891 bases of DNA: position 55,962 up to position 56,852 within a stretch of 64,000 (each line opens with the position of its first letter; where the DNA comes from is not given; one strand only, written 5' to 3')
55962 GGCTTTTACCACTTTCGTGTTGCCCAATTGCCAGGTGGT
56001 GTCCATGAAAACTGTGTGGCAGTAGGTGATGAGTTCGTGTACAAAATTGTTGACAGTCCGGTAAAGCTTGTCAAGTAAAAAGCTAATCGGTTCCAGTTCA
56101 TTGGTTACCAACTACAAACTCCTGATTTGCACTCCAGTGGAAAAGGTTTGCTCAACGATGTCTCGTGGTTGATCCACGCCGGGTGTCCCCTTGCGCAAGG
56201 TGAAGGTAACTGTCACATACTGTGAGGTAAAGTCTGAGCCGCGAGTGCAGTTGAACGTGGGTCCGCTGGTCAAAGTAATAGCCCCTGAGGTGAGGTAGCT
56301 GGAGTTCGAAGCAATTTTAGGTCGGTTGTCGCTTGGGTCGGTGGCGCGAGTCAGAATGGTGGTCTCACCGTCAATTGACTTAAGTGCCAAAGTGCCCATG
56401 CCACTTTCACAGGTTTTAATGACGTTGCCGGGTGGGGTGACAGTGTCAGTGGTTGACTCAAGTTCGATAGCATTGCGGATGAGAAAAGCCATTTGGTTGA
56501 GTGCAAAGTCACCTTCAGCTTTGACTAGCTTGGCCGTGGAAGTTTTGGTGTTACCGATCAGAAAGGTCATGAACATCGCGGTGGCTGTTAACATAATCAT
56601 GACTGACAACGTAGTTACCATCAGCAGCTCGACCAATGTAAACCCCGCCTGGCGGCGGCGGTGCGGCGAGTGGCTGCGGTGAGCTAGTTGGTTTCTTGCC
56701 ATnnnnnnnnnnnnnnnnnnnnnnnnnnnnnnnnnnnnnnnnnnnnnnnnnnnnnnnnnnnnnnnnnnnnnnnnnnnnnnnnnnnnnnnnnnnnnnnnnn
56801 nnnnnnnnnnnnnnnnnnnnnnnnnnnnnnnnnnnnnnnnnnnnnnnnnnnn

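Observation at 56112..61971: Operon of a pseudopilin, a 793-aa Cys-rich protein with a TSP1-like repeat plus beta-helix, and a 963-aa membrane protein: candidate pilus-associated adhesin system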

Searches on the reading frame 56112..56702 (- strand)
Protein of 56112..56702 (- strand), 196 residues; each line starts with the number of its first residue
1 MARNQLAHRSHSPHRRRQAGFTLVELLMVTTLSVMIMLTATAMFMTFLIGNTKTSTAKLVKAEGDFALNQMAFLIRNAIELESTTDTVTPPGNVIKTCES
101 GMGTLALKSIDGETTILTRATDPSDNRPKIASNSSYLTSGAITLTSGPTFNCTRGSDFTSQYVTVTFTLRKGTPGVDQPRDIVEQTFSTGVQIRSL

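Call 4: search_protein_families(library=pfam, proteins=[window:56112-56702:-], max_evalue=1)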
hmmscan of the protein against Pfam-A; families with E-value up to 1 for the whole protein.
window:56112-56702:- (196 aa): 1 family
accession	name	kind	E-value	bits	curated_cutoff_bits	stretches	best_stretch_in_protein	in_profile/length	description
PF07963.17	N_methyl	-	4.9e-06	26.3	21.2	1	15-40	1-26/27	Prokaryotic N-terminal methylation motif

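Call 5: search_protein_families(library=ncbifam, proteins=[window:56112-56702:-], max_evalue=1)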
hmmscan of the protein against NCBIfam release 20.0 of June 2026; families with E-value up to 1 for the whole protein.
window:56112-56702:- (196 aa): 12 families
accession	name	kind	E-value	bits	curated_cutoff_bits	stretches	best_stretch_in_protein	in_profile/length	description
TIGR02532.1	IV_pilin_GFxxxE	domain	0.0023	17.7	16.3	1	18-40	1-23/24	prepilin-type N-terminal cleavage/methylation domain-containing protein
NF040982.1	ComGD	equivalog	0.0025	18.2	70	1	19-44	2-27/139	competence type IV pilus minor pilin ComGD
NF038304.1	EPS_HpsC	equivalog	0.003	17.2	200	1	11-58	13-56/318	hormogonium polysaccharide secretion pseudopilin HpsC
NF007848.0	PRK10557.1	equivalog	0.0043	16.4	120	1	15-60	7-51/192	prepilin peptidase-dependent protein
NF041002.1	pilin_ComGF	equivalog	0.036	14.3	80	1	18-74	1-55/139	competence type IV pilus minor pilin ComGF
NF007800.0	PRK10506.1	equivalog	0.037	13.8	158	1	15-40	5-30/163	prepilin peptidase-dependent protein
TIGR02596.1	TIGR02596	subfamily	0.077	13.1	70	1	21-72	1-51/196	Verru_Chthon cassette protein D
NF006453.0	PRK08808.1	equivalog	0.085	11.9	295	1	14-36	2-24/211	type II secretion system protein J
NF011112.0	PRK14540.1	equivalog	0.13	12.2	202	1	5-84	44-124/135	nucleoside-diphosphate kinase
NF041013.1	T4P_ComGE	equivalog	0.19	11.8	49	0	19-72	4-49/83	competence type IV pilus minor pilin ComGE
TIGR01708.2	typeII_sec_gspH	equivalog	0.2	11.6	80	1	18-48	1-28/169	type II secretion system minor pseudopilin GspH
TIGR02599.1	TIGR02599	subfamily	0.27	10.4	256.5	1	20-47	1-29/361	Verru_Chthon cassette protein C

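Call 43: search_solved_structures(query=window:56112-56702:-, max_evalue=1)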
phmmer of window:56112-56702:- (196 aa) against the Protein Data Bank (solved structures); distinct sequences matched with E-value up to 1: 2.
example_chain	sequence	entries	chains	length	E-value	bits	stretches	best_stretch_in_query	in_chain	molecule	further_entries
9lab_B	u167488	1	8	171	0.44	13.6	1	16-61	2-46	MSHA major pilin subunit MshA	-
6bit_I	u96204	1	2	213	0.44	13.5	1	108-176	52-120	KWAR23 Fab heavy chain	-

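Call 45: search_solved_structures(query=A5, max_evalue=1)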
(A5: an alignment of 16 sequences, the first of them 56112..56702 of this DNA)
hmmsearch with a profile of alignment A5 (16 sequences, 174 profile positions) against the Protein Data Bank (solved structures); distinct sequences matched with E-value up to 1: 9.
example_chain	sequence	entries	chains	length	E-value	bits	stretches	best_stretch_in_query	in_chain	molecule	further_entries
9egp_A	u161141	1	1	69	0.00049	23.3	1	1-28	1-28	Geopilin domain 1 protein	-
7tgg_A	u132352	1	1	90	0.00086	22.5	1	1-47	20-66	Geopilin domain 1 protein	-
9lab_B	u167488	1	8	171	0.0013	21.9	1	6-51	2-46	MSHA major pilin subunit MshA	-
9laa_A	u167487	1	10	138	0.0085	19.2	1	5-27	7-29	Type IV pilin protein PilA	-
8tj2_C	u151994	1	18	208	0.072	16.2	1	11-52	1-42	Type IV major pilin protein PilA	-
2m7g_A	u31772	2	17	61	0.15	15.2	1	11-50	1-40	Geopilin domain 1 protein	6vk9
8pfb_G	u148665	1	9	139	0.37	13.9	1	11-66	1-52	Type IV pilin PilE1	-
6gv9_A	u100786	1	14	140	0.96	12.5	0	11-26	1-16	Prepilin peptidase-dependent protein D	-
6xxd_A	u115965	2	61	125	0.98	12.5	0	11-45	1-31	PilA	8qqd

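Call 71: search_protein_families(library=pfam, alignment_id=A5, max_evalue=1)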
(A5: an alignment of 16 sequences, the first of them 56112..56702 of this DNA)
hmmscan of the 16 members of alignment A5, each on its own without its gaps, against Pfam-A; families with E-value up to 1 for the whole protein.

A. member 1, window:56112-56702:- (196 aa): 1 family
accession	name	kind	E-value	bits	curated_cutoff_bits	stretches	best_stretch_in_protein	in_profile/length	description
PF07963.17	N_methyl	-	4.9e-06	26.3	21.2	1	15-40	1-26/27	Prokaryotic N-terminal methylation motif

B. families by the number of members that match (of 16 scanned): 16 families
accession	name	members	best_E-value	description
PF07963.17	N_methyl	16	3.2e-08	Prokaryotic N-terminal methylation motif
PF21190.3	Bbp16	2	0.0098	Bbp16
PF14292.12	SusE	1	0.00043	SusE outer membrane protein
PF11084.13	DUF2621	1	0.019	Protein of unknown function (DUF2621)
PF10190.14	Tmemb_170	1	0.021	Putative transmembrane protein 170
PF24051.1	DUF7355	1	0.022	Domain of unknown function (DUF7355)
PF05405.19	Mt_ATP-synt_B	1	0.044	Mitochondrial ATP synthase B chain precursor (ATP-synt_B)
PF16409.10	DUF5017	1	0.045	Domain of unknown function (DUF5017)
PF24267.1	HVO_1552_C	1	0.055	HVO_1552, C-terminal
PF16353.11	LacZ_4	1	0.058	Beta-galactosidase, domain 4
PF20456.3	DUF6709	1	0.082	Family of unknown function (DUF6709)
PF20053.4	WC-rich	1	0.089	Wolframin cysteine-rich domain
PF16266.10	DUF4919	1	0.12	Domain of unknown function (DUF4919)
PF22145.1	GtfA_EBD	1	0.15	GtfA extended beta-sheet domain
PF13004.13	BACON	1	0.19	Putative binding domain, N-terminal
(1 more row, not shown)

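Call 72: search_protein_families(library=ncbifam, alignment_id=A5, max_evalue=1)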
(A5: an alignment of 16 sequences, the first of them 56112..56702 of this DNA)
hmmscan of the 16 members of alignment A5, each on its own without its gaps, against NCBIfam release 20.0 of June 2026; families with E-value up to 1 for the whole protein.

A. member 1, window:56112-56702:- (196 aa): 12 families
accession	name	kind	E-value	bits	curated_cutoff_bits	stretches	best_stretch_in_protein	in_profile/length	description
TIGR02532.1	IV_pilin_GFxxxE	domain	0.0023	17.7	16.3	1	18-40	1-23/24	prepilin-type N-terminal cleavage/methylation domain-containing protein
NF040982.1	ComGD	equivalog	0.0025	18.2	70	1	19-44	2-27/139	competence type IV pilus minor pilin ComGD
NF038304.1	EPS_HpsC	equivalog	0.003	17.2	200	1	11-58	13-56/318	hormogonium polysaccharide secretion pseudopilin HpsC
NF007848.0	PRK10557.1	equivalog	0.0043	16.4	120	1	15-60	7-51/192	prepilin peptidase-dependent protein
NF041002.1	pilin_ComGF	equivalog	0.036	14.3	80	1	18-74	1-55/139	competence type IV pilus minor pilin ComGF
NF007800.0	PRK10506.1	equivalog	0.037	13.8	158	1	15-40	5-30/163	prepilin peptidase-dependent protein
TIGR02596.1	TIGR02596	subfamily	0.077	13.1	70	1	21-72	1-51/196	Verru_Chthon cassette protein D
NF006453.0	PRK08808.1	equivalog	0.085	11.9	295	1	14-36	2-24/211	type II secretion system protein J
NF011112.0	PRK14540.1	equivalog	0.13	12.2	202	1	5-84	44-124/135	nucleoside-diphosphate kinase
NF041013.1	T4P_ComGE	equivalog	0.19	11.8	49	0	19-72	4-49/83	competence type IV pilus minor pilin ComGE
TIGR01708.2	typeII_sec_gspH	equivalog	0.2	11.6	80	1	18-48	1-28/169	type II secretion system minor pseudopilin GspH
TIGR02599.1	TIGR02599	subfamily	0.27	10.4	256.5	1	20-47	1-29/361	Verru_Chthon cassette protein C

B. families by the number of members that match (of 16 scanned): 34 families (the first 25 are shown)
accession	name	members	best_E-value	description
NF007848.0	PRK10557.1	16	5.5e-06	prepilin peptidase-dependent protein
TIGR02532.1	IV_pilin_GFxxxE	16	1.3e-05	prepilin-type N-terminal cleavage/methylation domain-containing protein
NF041002.1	pilin_ComGF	16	2.4e-05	competence type IV pilus minor pilin ComGF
NF040982.1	ComGD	14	0.00023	competence type IV pilus minor pilin ComGD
TIGR02596.1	TIGR02596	13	0.00099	Verru_Chthon cassette protein D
TIGR02599.1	TIGR02599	12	8.5e-05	Verru_Chthon cassette protein C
NF038304.1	EPS_HpsC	12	0.00037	hormogonium polysaccharide secretion pseudopilin HpsC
NF007800.0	PRK10506.1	12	0.0012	prepilin peptidase-dependent protein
TIGR01708.2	typeII_sec_gspH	11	1.8e-05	type II secretion system minor pseudopilin GspH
TIGR01711.1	gspJ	11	4e-05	type II secretion system minor pseudopilin GspJ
NF040999.1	pilin_ComGC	11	0.0014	competence type IV pilus major pilin ComGC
NF041013.1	T4P_ComGE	9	0.00041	competence type IV pilus minor pilin ComGE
NF038303.1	EPS_HpsB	8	5.7e-05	hormogonium polysaccharide secretion pseudopilin HpsB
NF041775.1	typeIV_PilA_Myxo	7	0.00063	type IV pilin protein PilA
NF007862.0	PRK10574.1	7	0.0021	prepilin peptidase-dependent pilin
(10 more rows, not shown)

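Call 92: find_related_loci(query=A5, collection=metagenome_contigs, flank=4000)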
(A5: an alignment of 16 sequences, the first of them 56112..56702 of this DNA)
Query A5 (196 aa) in metagenome_contigs; peptide patterns used: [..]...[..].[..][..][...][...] (x = any residue, [..] = any of these).
600 stretches matched a pattern (row limit reached: there are more); 5 encode a relative of the query (tblastn E <= 1e-3); 5 distinct loci.
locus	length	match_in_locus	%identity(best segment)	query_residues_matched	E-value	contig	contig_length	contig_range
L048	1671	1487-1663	37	12-63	3e-8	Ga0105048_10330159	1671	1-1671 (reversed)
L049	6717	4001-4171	33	12-80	5e-7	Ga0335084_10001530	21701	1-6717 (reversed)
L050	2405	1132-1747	33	4-111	2e-6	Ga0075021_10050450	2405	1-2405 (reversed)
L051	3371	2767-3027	29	15-100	5e-6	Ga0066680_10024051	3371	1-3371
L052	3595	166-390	31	16-90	5e-6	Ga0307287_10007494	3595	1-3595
